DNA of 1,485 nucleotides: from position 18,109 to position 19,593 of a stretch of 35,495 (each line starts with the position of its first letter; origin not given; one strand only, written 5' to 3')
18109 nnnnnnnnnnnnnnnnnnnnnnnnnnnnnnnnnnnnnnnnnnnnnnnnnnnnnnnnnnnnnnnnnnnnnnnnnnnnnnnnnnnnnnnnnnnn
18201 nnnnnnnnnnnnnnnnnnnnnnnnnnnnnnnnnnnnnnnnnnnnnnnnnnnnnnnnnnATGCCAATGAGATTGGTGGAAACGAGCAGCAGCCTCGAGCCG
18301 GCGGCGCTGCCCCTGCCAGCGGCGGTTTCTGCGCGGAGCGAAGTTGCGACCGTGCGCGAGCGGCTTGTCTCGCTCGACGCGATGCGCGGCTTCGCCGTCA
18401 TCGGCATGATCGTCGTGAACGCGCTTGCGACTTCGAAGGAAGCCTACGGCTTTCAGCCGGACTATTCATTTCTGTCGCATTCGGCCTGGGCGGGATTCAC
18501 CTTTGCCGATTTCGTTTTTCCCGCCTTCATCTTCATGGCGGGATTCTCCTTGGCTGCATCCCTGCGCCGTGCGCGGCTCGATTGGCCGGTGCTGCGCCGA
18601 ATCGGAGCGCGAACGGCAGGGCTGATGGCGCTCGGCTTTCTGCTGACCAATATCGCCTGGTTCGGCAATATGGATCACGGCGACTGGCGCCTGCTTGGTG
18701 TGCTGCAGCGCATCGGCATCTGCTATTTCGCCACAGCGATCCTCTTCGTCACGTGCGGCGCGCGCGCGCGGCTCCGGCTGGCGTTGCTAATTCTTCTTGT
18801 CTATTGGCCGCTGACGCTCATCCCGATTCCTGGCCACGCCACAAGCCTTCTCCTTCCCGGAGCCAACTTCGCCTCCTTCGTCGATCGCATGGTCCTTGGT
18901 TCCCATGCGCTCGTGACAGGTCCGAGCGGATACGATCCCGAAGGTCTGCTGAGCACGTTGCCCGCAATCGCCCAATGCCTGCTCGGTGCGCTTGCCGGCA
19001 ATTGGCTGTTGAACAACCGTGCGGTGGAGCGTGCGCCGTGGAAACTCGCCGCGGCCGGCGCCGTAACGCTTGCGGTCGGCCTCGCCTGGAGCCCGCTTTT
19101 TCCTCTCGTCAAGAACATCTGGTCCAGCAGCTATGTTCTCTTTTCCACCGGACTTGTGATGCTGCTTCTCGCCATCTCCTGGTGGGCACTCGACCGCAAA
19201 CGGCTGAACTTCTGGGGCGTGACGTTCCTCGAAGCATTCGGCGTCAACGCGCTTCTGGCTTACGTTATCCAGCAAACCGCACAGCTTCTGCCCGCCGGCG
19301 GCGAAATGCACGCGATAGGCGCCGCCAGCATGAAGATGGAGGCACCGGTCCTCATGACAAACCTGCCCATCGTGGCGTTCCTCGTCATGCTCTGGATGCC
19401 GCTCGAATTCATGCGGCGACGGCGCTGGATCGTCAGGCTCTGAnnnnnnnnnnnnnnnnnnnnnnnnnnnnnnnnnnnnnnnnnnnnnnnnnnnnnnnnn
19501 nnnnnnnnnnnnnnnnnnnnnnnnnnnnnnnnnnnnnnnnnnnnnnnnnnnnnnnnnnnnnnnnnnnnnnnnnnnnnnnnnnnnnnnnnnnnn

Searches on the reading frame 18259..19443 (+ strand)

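Call 6: search_protein_families(library=pfam, proteins=[window:18259-19443:+], max_evalue=0.01)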
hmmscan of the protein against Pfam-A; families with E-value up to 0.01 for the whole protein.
window:18259-19443:+ (394 aa): 2 families
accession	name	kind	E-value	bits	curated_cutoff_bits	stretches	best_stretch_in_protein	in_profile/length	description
PF07786.18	HGSNAT_cat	-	1.1e-12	48.4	22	1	35-259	1-192/222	Heparan-alpha-glucosaminide N-acetyltransferase, catalytic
PF01757.29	Acyl_transf_3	-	2.9e-09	36.9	31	1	37-342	2-290/326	Acyltransferase domain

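Call 7: search_protein_families(library=ncbifam, proteins=[window:18259-19443:+], max_evalue=0.01)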
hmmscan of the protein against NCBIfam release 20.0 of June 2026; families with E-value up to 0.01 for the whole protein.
window:18259-19443:+ (394 aa): 1 family
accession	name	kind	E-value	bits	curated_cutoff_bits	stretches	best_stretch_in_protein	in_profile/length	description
NF046061.1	NagX_SO_3504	equivalog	1.5e-45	155.9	480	1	34-393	2-368/369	transmembrane glucosamine N-acetyltransferase NagX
